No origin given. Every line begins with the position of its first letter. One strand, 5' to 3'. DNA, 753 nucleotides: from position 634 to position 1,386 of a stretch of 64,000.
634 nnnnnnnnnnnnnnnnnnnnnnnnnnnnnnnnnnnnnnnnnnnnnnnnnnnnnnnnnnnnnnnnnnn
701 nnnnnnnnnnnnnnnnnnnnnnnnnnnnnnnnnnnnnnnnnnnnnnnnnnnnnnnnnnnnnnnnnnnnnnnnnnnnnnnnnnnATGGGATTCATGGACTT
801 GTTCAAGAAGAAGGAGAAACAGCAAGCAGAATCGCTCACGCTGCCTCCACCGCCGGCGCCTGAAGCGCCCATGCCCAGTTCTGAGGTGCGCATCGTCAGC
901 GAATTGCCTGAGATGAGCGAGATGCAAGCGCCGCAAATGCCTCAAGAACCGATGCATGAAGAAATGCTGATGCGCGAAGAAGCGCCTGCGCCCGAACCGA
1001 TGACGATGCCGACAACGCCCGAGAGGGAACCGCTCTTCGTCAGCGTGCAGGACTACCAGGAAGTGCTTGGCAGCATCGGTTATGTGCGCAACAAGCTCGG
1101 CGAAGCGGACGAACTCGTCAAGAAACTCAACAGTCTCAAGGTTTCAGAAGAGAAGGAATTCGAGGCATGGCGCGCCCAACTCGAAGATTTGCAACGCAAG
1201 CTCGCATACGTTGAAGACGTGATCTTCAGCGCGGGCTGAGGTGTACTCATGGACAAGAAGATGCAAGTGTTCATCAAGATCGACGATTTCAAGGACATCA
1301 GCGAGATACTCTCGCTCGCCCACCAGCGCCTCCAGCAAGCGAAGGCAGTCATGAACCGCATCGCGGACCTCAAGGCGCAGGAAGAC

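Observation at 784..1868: Tandem triplet of paralogous small coiled-coil genes of unknown function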

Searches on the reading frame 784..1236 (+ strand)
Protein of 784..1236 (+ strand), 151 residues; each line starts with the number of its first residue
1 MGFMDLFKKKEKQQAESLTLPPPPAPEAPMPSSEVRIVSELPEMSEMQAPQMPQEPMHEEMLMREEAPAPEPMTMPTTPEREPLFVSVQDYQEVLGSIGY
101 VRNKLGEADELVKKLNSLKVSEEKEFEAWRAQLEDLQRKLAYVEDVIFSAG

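Call 4: search_protein_families(library=pfam, proteins=[window:784-1236:+], max_evalue=10)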
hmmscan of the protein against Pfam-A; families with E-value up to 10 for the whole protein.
window:784-1236:+ (151 aa): 1 family
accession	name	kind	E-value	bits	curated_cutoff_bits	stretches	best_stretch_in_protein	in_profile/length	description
PF08614.16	ATG16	-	0.009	16.6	33.7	1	4-142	25-141/200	Autophagy protein 16 (ATG16)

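Call 5: search_protein_families(library=ncbifam, proteins=[window:784-1236:+], max_evalue=10)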
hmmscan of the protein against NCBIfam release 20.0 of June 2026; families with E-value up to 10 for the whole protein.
window:784-1236:+ (151 aa): 2 families
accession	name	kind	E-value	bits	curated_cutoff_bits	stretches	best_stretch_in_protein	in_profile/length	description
NF040983.1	BimA_second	exception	0.015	14.2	600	1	20-118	89-185/381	trimeric autotransporter actin-nucleating factor BimA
NF038218.1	IcmG_DotF_IVB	equivalog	0.67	9.6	200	1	7-123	72-134/266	type IVB secretion system protein IcmG/DotF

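Call 10: find_homologous_proteins(query=window:784-1236:+, max_evalue=0.01)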
Query window:784-1236:+ (151 aa): 15 proteins with E <= 0.01 among 111 candidates.
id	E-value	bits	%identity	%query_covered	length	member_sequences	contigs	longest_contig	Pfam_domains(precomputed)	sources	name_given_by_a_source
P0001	3.0e-89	314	100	100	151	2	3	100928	-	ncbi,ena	ncbi:MAG: hypothetical protein AABY13_00515 [Nanoarchaeota archaeon]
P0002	8.0e-44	167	62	100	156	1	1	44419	-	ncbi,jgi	jgi:hypothetical protein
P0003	1.7e-43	166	62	100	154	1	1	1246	-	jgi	jgi:hypothetical protein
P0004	4.6e-43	165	58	100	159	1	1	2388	-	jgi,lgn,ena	-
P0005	8.3e-42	161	56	99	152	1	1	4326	-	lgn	-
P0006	4.2e-41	158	56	99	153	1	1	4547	-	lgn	-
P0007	5.6e-39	151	52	100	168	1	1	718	-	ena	-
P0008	7.1e-38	148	56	96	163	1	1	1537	-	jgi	jgi:hypothetical protein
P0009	3.4e-35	139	54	100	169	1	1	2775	-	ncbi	-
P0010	6.0e-34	135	53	100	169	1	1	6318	-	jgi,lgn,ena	-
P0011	2.4e-33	133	49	100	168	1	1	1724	-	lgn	-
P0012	9.0e-32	128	46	100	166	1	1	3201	-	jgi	jgi:hypothetical protein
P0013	4.0e-14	71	35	99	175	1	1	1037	-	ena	-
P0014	2.4e-11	62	38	90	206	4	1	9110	-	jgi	jgi:hypothetical protein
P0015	1.0e-10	60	39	91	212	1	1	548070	-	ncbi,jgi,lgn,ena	-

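Call 11: search_solved_structures(query=window:784-1236:+, max_evalue=10)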
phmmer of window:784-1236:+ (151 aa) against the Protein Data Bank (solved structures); distinct sequences matched with E-value up to 10: 2.
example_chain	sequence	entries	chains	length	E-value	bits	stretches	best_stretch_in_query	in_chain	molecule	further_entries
7z0z_A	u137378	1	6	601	1.4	12.3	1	86-129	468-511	AbiK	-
7r06_A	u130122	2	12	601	1.6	12.2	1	86-129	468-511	AbiK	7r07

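Call 14: find_encoding_contigs(protein=P0002, flank=6000, max_places=2)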
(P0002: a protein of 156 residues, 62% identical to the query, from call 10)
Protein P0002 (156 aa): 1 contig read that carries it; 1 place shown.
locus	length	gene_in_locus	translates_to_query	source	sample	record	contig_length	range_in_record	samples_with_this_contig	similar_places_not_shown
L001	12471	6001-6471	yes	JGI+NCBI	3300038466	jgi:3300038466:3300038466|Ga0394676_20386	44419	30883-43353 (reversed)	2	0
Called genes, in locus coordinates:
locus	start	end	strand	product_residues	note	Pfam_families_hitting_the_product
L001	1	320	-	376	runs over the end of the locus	PF22020:RlmL_1st, PF01170:UPF0020, PF05175:MTS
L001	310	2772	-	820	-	PF00521:DNA_topoisoIV, PF03989:DNA_gyraseA_C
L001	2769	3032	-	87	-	-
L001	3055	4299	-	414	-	PF04079:SMC_ScpB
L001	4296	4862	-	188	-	PF27325:MJ0538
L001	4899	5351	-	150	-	-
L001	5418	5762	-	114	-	-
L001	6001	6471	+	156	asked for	-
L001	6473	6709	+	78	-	-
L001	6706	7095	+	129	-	-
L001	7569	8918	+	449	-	PF00753:Lactamase_B, PF12706:Lactamase_B_2 (weak), PF22505:RNase_J_b_CASP, PF07521:RMMBL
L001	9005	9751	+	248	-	PF00705:PCNA_N, PF04139:Rad9 (weak), PF02747:PCNA_C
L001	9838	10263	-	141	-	PF03013:Pyr_excise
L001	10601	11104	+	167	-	PF00731:AIRC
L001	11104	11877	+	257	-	PF07826:IMP_cyclohyd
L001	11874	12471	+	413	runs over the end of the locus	PF01808:AICARFT_IMPCHas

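Call 15: find_encoding_contigs(protein=P0015, flank=6000, max_places=2)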
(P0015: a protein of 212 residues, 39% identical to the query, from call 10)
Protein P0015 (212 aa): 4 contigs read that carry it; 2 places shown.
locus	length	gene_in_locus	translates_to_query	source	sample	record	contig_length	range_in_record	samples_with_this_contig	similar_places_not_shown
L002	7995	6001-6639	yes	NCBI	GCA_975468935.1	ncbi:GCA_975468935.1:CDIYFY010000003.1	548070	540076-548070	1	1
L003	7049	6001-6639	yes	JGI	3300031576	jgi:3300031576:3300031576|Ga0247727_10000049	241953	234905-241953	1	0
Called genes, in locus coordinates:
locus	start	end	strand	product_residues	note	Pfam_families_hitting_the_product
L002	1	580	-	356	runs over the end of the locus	PF01170:UPF0020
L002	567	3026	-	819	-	PF00521:DNA_topoisoIV, PF03989:DNA_gyraseA_C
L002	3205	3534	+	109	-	-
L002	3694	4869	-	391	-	PF04079:SMC_ScpB, PF22665:WHD_DUF6293 (faint)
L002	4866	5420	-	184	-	PF27325:MJ0538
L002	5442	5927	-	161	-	-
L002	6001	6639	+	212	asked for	-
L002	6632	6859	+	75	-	-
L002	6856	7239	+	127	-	-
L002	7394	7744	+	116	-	PF00293:NUDIX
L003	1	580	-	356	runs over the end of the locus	PF01170:UPF0020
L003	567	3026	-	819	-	PF00521:DNA_topoisoIV, PF03989:DNA_gyraseA_C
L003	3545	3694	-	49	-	-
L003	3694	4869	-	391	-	PF04079:SMC_ScpB, PF22665:WHD_DUF6293 (faint)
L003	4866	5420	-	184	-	PF27325:MJ0538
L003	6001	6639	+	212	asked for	-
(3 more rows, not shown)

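Call 24: find_encoding_contigs(protein=P0001, flank=10000, max_places=3)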
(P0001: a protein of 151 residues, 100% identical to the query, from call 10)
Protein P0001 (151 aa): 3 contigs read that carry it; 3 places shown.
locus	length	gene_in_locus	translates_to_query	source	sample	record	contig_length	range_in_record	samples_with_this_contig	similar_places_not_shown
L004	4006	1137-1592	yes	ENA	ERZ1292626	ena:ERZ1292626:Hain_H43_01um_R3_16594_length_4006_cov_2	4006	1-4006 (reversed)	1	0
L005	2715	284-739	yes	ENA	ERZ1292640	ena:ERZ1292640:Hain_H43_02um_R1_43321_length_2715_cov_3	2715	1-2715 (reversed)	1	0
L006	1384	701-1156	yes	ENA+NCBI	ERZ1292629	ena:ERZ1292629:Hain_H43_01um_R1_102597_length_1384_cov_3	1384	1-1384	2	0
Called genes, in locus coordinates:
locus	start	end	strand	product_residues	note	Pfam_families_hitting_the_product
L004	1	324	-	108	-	?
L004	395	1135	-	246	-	-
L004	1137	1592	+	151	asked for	-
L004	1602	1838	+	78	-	-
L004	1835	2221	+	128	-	-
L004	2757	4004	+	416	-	?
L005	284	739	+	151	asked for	-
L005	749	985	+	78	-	-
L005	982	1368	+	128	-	-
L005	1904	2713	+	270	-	?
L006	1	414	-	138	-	?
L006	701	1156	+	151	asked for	-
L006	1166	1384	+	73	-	?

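Call 32: search_protein_families(library=pfam, proteins=[L002:5442-5927:-, L001:4899-5351:-, L001:5418-5762:-, L001:2769-3032:-], max_evalue=0.01)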
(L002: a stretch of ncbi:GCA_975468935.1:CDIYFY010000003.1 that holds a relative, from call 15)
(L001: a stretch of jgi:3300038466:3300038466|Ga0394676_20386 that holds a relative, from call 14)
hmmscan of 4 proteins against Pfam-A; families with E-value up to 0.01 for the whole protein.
L002:5442-5927:- (161 aa): 0 families

L001:4899-5351:- (150 aa): 0 families

L001:5418-5762:- (114 aa): 0 families

L001:2769-3032:- (87 aa): 0 families

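Call 33: predict_structure(alignment_id=A4)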
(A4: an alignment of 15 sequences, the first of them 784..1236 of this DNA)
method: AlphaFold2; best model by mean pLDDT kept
length: 151 residues; sequences in the alignment: 15
mean_pLDDT: 71.2   pTM: 0.33
mean pLDDT of the five models: 71.2, 71.1, 70.1, 68.9, 68.8
residues with pLDDT >= 90: 51; 70-90: 15; 50-70: 64; < 50: 21
segments of 3 or more residues with pLDDT < 50: 47-49, 56-59, 63-65
pLDDT, mean of each block of 10 residues (from residue 1): 55 54 64 51 50 49 52 57 73 89 95 96 97 97 91 64
secondary structure, 60 per line:
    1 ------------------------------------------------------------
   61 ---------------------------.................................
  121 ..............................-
elements in order: H88-150

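Call 40: find_related_loci(query=A7, collection=genome_contigs, flank=6000)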
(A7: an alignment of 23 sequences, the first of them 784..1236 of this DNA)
Query A7 (151 aa) in genome_contigs; peptide patterns used: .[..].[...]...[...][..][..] (x = any residue, [..] = any of these).
133 stretches matched a pattern; 23 encode a relative of the query (tblastn E <= 1e-3); 23 distinct loci.
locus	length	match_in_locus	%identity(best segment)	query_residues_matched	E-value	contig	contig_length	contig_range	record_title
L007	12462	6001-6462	62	1-151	6e-42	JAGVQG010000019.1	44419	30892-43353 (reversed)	MAG: archaeon isolate DeMMO3_20 c_000000020386, whole genome shotgun sequence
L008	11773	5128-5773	45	16-150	9e-24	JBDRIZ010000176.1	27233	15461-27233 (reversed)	MAG: Candidatus Woesearchaeota archaeon isolate MEGAHIT-group-1.614 k141_2289727, whole genome shotgun sequence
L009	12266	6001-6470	48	63-150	2e-20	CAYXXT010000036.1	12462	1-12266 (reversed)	MAG TPA_asm: uncultured Methanosarcinales archaeon isolate SRP178908_co2_264 genome assembly, contig: NODE_2773_length_1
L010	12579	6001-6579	33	1-150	3e-20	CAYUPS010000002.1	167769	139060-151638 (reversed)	MAG TPA_asm: uncultured Methanosarcinales archaeon isolate SRP287453_co1_230 genome assembly, contig: NODE_73_length_167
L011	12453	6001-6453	37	11-150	5e-20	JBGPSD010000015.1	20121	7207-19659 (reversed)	MAG: Candidatus Nanoarchaeia archaeon isolate OBJ1_062018_130_26 k141_1001862_length_20121_cov_10.0000, whole genome sho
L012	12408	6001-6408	37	37-151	8e-20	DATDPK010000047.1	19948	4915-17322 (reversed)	MAG TPA_asm: Candidatus Nanoarchaeia archaeon isolate SMAG_U7919 k141_2454758, whole genome shotgun sequence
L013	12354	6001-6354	38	46-150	2e-19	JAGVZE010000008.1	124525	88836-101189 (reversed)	Candidatus Woesearchaeota archaeon isolate RIFCSPLOWO2_12_FULL_46_25 rifcsplowo2_12_scaffold_70, whole genome shotgun se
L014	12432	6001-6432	38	18-150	9e-19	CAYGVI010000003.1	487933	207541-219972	MAG TPA_asm: uncultured Methanosarcinales archaeon isolate ERP119294_co2_107 genome assembly, contig: k141_4372029, whol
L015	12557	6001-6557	41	49-147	1e-18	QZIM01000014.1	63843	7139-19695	MAG: Candidatus Woesearchaeota archaeon isolate SURF_65 Ga0104751_1000550, whole genome shotgun sequence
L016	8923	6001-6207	43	82-150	1e-17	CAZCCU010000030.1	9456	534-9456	MAG TPA_asm: uncultured Methanosarcinales archaeon isolate SRP119689_co1_339 genome assembly, contig: NODE_11275_length_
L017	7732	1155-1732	37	29-150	8e-18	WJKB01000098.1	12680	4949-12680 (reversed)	MAG: Candidatus Woesearchaeota archaeon isolate Bin_568 k141_3522818, whole genome shotgun sequence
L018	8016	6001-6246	42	65-150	1e-17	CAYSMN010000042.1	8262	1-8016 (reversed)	MAG TPA_asm: uncultured Methanosarcinales archaeon isolate SRP119689_co1_35 genome assembly, contig: NODE_13803_length_8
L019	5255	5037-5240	47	83-150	1e-17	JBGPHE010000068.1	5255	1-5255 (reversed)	MAG: Candidatus Nanoarchaeia archaeon isolate OBJ_0618_7090110_366 k141_1432339_length_5255_cov_144.9488, whole genome s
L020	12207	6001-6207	43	82-150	2e-17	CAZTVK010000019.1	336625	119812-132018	MAG TPA_asm: uncultured Methanosarcinales archaeon isolate binchicken_co165_273 genome assembly, contig: k141_2390770, w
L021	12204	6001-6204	46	83-150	2e-17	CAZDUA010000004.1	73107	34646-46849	MAG TPA_asm: uncultured Methanosarcinales archaeon isolate binchicken_co165_291 genome assembly, contig: k141_2043760, w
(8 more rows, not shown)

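Call 44: search_protein_families(library=pfam, proteins=[L001:4296-4862:-, L001:3055-4299:-, L012:7603-8022:-, L002:7411-7851:+, L010:401-1513:-, L009:11119-11358:-, L011:10168-10638:-, L011:10635-10898:-, L011:10905-11651:-], max_evalue=0.001)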
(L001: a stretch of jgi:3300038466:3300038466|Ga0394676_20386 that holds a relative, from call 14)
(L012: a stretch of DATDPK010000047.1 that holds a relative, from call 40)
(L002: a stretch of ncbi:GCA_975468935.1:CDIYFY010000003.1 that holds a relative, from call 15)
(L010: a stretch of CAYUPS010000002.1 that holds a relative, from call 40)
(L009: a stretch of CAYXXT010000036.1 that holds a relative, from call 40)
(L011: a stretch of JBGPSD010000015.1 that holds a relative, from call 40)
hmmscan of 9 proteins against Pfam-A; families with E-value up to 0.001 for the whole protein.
L001:4296-4862:- (188 aa): 1 family
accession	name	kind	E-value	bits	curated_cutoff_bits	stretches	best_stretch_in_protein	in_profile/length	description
PF08672.17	ANAPC2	-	0.00068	20.5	23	0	164-186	37-59/60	Anaphase promoting complex (APC) subunit 2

L001:3055-4299:- (414 aa): 1 family
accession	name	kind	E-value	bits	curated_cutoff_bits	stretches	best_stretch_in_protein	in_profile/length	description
PF04079.22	SMC_ScpB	-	1.2e-28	100.2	27.4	1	6-151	2-153/160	Segregation and condensation complex subunit ScpB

L012:7603-8022:- (139 aa): 0 families

L002:7411-7851:+ (146 aa): 0 families

L010:401-1513:- (370 aa): 2 families
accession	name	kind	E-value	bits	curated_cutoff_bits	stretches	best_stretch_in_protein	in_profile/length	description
PF01170.24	UPF0020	-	4.8e-26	92.1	22.3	1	154-359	1-193/197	RMKL-like, methyltransferase domain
PF02926.22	THUMP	-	0.00017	22.3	20.6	1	87-144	24-83/84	THUMP domain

L009:11119-11358:- (79 aa): 0 families

L011:10168-10638:- (156 aa): 1 family
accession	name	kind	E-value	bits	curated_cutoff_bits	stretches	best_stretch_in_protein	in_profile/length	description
PF23742.1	VBS_C3G9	-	5.9e-05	23.5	27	1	68-130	11-74/120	C3G9 VBS-like domain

L011:10635-10898:- (87 aa): 0 families

L011:10905-11651:- (248 aa): 4 families
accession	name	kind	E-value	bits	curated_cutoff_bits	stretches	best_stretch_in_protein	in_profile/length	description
PF07719.23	TPR_2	-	2.1e-05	24.7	27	0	61-82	3-24/34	Tetratricopeptide repeat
PF00637.26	Clathrin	-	0.00027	21.1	29.6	0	116-189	69-139/143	Region in Clathrin and VPS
PF00515.34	TPR_1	-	0.00041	20.5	27.8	0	62-82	4-24/34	Tetratricopeptide repeat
PF24762.1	TPR_IF140-IFT172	-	0.00092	18.4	26.8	0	38-118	383-468/486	IF140/IFT172 TPR domain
